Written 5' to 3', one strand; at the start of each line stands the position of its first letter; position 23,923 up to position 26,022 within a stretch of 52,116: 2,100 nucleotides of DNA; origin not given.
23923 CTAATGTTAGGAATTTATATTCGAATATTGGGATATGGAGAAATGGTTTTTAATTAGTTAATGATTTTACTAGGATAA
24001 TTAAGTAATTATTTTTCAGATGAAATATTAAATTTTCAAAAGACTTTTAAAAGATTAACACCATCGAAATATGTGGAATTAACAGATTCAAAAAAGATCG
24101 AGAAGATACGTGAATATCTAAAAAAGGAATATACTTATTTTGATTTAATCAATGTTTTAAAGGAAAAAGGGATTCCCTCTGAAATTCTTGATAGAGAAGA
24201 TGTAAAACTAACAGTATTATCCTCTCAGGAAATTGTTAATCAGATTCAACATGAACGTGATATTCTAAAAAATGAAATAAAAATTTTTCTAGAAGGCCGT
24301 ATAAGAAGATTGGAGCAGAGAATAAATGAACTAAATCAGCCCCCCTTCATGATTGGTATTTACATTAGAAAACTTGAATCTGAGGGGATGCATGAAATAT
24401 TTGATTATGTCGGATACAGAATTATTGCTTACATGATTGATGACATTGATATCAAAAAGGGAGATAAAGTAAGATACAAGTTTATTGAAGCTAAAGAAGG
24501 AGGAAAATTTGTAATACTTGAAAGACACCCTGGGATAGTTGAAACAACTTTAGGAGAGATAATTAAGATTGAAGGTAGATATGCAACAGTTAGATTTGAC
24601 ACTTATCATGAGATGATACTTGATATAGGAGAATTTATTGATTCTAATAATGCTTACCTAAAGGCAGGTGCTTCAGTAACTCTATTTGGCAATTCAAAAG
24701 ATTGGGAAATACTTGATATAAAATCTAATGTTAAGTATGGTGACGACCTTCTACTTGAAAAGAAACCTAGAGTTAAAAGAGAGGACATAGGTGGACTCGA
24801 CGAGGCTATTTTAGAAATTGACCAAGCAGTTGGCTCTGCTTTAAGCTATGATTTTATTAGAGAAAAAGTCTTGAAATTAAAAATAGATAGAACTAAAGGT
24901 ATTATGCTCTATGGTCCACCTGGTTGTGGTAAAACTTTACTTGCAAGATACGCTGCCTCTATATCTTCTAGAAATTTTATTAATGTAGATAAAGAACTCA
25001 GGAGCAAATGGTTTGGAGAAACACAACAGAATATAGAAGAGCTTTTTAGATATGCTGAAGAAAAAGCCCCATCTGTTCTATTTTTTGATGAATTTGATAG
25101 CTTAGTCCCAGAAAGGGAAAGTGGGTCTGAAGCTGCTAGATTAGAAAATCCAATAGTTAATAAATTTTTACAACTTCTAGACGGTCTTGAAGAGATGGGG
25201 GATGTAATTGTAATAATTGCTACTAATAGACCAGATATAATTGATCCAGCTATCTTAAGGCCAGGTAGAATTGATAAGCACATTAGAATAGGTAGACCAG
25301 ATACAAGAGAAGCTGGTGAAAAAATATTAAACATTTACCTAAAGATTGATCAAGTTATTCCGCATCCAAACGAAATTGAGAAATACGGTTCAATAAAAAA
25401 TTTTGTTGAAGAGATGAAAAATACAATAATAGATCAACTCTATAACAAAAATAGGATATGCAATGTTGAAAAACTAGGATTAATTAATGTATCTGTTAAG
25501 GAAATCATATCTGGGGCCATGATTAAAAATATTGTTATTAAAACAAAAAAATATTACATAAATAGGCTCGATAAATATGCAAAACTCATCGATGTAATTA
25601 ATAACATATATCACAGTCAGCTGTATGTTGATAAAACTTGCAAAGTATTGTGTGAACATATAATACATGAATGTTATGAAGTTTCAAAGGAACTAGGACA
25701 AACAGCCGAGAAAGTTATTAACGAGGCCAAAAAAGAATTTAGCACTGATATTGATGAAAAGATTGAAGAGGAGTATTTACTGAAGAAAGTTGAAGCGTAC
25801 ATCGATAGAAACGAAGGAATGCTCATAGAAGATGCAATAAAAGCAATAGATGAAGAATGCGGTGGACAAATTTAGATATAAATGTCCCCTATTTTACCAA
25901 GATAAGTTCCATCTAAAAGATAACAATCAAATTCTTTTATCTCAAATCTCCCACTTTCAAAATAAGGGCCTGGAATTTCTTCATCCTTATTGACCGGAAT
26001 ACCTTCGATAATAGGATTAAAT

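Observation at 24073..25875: ARC/Mpa-type (actinobacterial-style) proteasomal AAA ATPase in an archaeal genome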

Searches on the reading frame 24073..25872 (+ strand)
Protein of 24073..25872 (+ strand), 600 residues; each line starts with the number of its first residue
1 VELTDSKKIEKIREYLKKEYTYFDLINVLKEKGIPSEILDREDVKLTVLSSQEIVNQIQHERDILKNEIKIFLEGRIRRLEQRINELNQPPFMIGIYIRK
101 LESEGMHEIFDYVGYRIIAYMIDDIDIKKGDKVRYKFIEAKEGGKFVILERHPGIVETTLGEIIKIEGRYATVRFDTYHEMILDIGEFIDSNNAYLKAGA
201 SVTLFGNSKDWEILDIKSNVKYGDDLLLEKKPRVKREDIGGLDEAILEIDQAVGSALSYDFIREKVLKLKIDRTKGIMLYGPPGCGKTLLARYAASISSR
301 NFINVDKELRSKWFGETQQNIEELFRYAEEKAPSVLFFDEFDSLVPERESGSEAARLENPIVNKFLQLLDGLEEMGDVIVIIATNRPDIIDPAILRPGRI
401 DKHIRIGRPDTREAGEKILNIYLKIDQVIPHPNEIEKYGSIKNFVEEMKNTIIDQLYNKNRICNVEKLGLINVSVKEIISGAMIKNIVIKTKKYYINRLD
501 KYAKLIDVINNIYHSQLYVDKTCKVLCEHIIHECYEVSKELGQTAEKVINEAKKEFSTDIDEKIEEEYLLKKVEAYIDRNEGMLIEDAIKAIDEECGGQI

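Call 3: search_protein_families(library=pfam, proteins=[window:24073-25872:+], max_evalue=1)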
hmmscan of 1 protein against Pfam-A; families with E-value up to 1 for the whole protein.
window:24073-25872:+ (600 aa): 23 families
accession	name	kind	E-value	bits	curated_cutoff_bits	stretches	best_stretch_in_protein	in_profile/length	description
PF00004.35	AAA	-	2.5e-36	125.4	21.2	1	277-407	1-130/131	ATPase family associated with various cellular activities (AAA)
PF13173.12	AAA_14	-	0.00031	21.2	27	1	275-342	3-72/129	AAA domain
PF13191.12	AAA_16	-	0.00048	21.1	32.6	1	272-377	22-132/167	AAA ATPase domain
PF13479.12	AAA_24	-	0.00087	19.6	27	1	276-345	4-77/195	AAA domain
PF01202.28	SKI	-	0.0016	19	22.1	1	283-330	1-52/159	Shikimate kinase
PF13401.12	AAA_22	-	0.0021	18.8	27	1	276-298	7-29/130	AAA domain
PF20720.3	nSTAND3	-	0.0022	18.1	27.2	1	271-341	14-74/155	Novel STAND NTPase 3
PF01637.24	ATPase_2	-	0.0023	18.2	33.2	1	276-298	22-44/225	ATPase domain predominantly from Archaea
PF13481.12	AAA_25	-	0.0023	18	27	1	263-295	22-54/195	AAA domain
PF07728.20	AAA_5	-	0.0032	17.9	22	1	277-299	2-25/139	AAA domain (dynein-related subfamily)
PF07724.20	AAA_2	-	0.0042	17.6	27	1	277-371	6-101/166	AAA domain (Cdc48 subfamily)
PF00910.28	RNA_helicase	-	0.0044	17.9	21.5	1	277-328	1-48/105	RNA helicase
PF05496.18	RuvB_N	-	0.0051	17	27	1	275-343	34-95/159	Holliday junction DNA helicase RuvB P-loop domain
PF13238.12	AAA_18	-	0.0057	17.5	29.4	1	277-311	1-34/128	AAA domain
PF14532.12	Sigma54_activ_2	-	0.016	15.9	25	1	254-347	2-84/138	Sigma-54 interaction domain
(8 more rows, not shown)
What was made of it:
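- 24073..25875 (+): Complete CDS of 600 aa plus stop: a single-domain AAA+ ATPase of the classical clade. Pfam PF00004 at residues 277-407, E 2.5e-36 (call 3).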

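Call 4: search_protein_families(library=ncbifam, proteins=[window:24073-25872:+], max_evalue=1)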
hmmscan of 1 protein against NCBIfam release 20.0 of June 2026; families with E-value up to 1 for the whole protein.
window:24073-25872:+ (600 aa): 27 families (the best 25 are shown)
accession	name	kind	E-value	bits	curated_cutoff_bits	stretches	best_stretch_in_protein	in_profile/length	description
TIGR03689.1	pup_AAA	equivalog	1.6e-62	211.9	504.75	1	75-497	29-456/512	proteasome ATPase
TIGR01242.2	TIGR01242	subfamily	1.6e-53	182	500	1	152-424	33-299/362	proteasome-activating nucleotidase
TIGR01243.1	CDC48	subfamily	1.1e-52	179.3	802.65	1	231-424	447-636/733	CDC48 family AAA ATPase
NF003069.1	PRK03992.1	subfamily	3.9e-52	177.7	500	1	167-424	63-316/379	proteasome-activating nucleotidase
NF047747.1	PrtsmActNtasePan2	equivalog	2e-39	136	700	1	227-423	141-335/397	proteasome-activating nucleotidase Pan2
NF047748.1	PrtsmActNtasePan1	equivalog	5.3e-38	131.1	750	1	226-424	137-333/405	proteasome-activating nucleotidase Pan1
TIGR01241.2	FtsH_fam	equivalog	1.6e-36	126.3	600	1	226-425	151-347/598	ATP-dependent zinc metalloprotease FtsH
NF041006.2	cell_div_CdvC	equivalog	1.9e-31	109.3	650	1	220-424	86-287/370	cell division protein CdvC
NF042959.1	IteA_antiphage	equivalog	6.5e-29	101.2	510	1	263-424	114-269/367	anti-phage ATPase IteA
NF008004.0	PRK10733.1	equivalog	9.2e-29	99.9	1008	1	226-424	141-336/644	ATP-dependent zinc metalloprotease FtsH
TIGR03922.1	T7SS_EccA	equivalog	2.2e-07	29.8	466.65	1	240-386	279-425/557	type VII secretion AAA-ATPase EccA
NF009881.0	PRK13341.1-2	equivalog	0.00093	17.2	651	1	269-309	47-87/736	AAA family ATPase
NF009883.0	PRK13341.1-4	equivalog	0.0012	16.8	668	1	269-306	50-87/729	AAA family ATPase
TIGR00368.1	TIGR00368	hypoth_equivalog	0.0017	17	362.4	1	269-297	206-234/499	YifB family Mg chelatase-like AAA ATPase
TIGR04274.1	hypoxanDNAglyco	equivalog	0.0032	17.6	80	1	472-557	7-93/150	DNA-deoxyinosine glycosylase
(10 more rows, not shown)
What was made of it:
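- On ARC/Mpa (pup_AAA, TIGR03689): It is the best of all NCBIfam models, but that is 42% of the cutoff (call 4).
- On PAN (TIGR01242 / PRK03992): 182 and 178 bits (call 4).
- ARC affinity, profile level: pup_AAA is the best NCBIfam model, matching residues 75-497 (call 4). The score is well under half the curated pup_AAA cutoff (211.9 against 504.75 bits, call 4). It scores 182 bits against a cutoff of 500 (call 4).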

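Call 5: search_solved_structures(query=window:24073-25872:+, max_evalue=0.001, show_alignments=3)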
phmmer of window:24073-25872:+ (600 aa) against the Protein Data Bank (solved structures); distinct sequences matched with E-value up to 0.001: 279 (the best 60 are shown).
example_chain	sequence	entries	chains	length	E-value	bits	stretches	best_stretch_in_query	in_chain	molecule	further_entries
5g4g_A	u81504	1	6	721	9.7e-89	301.6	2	227-423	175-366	VCP-LIKE ATPASE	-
5g4f_A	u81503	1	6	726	9.9e-89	301.6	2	227-423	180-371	VCP-LIKE ATPASE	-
5vc7_A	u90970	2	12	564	1.7e-88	300.8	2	232-423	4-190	VCP-like ATPase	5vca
7wub_D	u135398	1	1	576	5.8e-78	266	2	230-413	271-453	Transitional endoplasmic reticulum ATPase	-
7wub_C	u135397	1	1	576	5.9e-78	266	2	230-413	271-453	Transitional endoplasmic reticulum ATPase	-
7rlj_A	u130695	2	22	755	1.2e-77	265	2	230-413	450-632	Transitional endoplasmic reticulum ATPase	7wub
8yka_A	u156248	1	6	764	1.2e-77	264.9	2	230-413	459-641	Transitional endoplasmic reticulum ATPase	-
7mdm_B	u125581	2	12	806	1.3e-77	264.9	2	227-413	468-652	Transitional endoplasmic reticulum ATPase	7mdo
5c18_A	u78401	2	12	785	1.4e-77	264.8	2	230-413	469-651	Transitional endoplasmic reticulum ATPase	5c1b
7y4w_A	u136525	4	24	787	1.4e-77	264.8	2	230-413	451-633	Transitional endoplasmic reticulum ATPase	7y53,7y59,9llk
7rlb_A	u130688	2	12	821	1.5e-77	264.7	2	230-413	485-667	Transitional endoplasmic reticulum ATPase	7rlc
7rl9_A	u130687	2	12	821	1.5e-77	264.7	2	230-413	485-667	Transitional endoplasmic reticulum ATPase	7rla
5c19_A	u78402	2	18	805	1.5e-77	264.7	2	230-413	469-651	Transitional endoplasmic reticulum ATPase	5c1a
7bp8_A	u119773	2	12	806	1.5e-77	264.7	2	230-413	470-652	Transitional endoplasmic reticulum ATPase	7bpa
7bp9_A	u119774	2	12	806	1.5e-77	264.7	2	230-413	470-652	Transitional endoplasmic reticulum ATPase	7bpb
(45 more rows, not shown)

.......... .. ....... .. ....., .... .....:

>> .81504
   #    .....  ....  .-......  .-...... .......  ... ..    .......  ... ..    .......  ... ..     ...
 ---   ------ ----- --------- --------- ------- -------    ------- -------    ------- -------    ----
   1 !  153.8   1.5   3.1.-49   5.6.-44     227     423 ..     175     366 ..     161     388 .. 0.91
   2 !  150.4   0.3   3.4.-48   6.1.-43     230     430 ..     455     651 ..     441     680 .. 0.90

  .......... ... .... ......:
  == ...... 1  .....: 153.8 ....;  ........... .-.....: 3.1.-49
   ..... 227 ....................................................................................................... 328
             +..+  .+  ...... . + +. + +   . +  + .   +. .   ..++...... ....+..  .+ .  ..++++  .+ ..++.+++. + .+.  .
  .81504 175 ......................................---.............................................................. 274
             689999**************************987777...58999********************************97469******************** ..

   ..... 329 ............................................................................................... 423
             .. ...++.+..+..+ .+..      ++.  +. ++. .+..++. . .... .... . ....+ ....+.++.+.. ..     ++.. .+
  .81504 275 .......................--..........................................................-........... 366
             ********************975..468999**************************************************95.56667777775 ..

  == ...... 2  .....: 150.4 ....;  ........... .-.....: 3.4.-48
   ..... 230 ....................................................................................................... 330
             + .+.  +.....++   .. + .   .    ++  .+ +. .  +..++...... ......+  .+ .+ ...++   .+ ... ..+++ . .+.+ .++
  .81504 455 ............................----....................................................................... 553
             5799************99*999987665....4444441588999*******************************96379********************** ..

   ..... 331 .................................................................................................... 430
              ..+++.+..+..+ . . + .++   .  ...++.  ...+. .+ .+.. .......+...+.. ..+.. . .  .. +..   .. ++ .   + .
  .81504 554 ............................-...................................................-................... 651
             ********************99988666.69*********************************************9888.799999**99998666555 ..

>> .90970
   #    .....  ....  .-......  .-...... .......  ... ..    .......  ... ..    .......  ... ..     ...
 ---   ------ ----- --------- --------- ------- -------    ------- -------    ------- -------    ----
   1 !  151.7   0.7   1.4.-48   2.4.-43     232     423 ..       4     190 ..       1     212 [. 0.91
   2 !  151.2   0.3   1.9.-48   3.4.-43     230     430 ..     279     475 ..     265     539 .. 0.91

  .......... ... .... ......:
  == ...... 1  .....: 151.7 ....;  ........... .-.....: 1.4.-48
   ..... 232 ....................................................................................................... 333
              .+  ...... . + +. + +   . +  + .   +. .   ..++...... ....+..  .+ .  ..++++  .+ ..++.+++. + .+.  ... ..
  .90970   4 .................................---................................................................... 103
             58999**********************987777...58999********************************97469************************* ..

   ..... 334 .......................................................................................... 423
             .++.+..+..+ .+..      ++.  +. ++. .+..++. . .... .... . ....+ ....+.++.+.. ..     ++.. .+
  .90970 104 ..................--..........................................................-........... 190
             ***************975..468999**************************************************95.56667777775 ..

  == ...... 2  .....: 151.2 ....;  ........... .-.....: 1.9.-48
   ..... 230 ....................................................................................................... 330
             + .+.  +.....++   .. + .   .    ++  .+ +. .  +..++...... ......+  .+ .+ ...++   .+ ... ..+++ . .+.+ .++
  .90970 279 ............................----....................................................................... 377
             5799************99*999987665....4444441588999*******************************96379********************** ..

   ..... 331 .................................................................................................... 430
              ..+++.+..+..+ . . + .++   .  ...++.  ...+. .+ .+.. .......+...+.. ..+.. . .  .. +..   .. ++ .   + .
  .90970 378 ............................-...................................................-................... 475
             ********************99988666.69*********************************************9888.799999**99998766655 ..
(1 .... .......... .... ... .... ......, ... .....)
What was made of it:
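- The best PDB sequence hits are VAT and p97 (call 5). The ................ block resembles VAT D2 (call 5).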
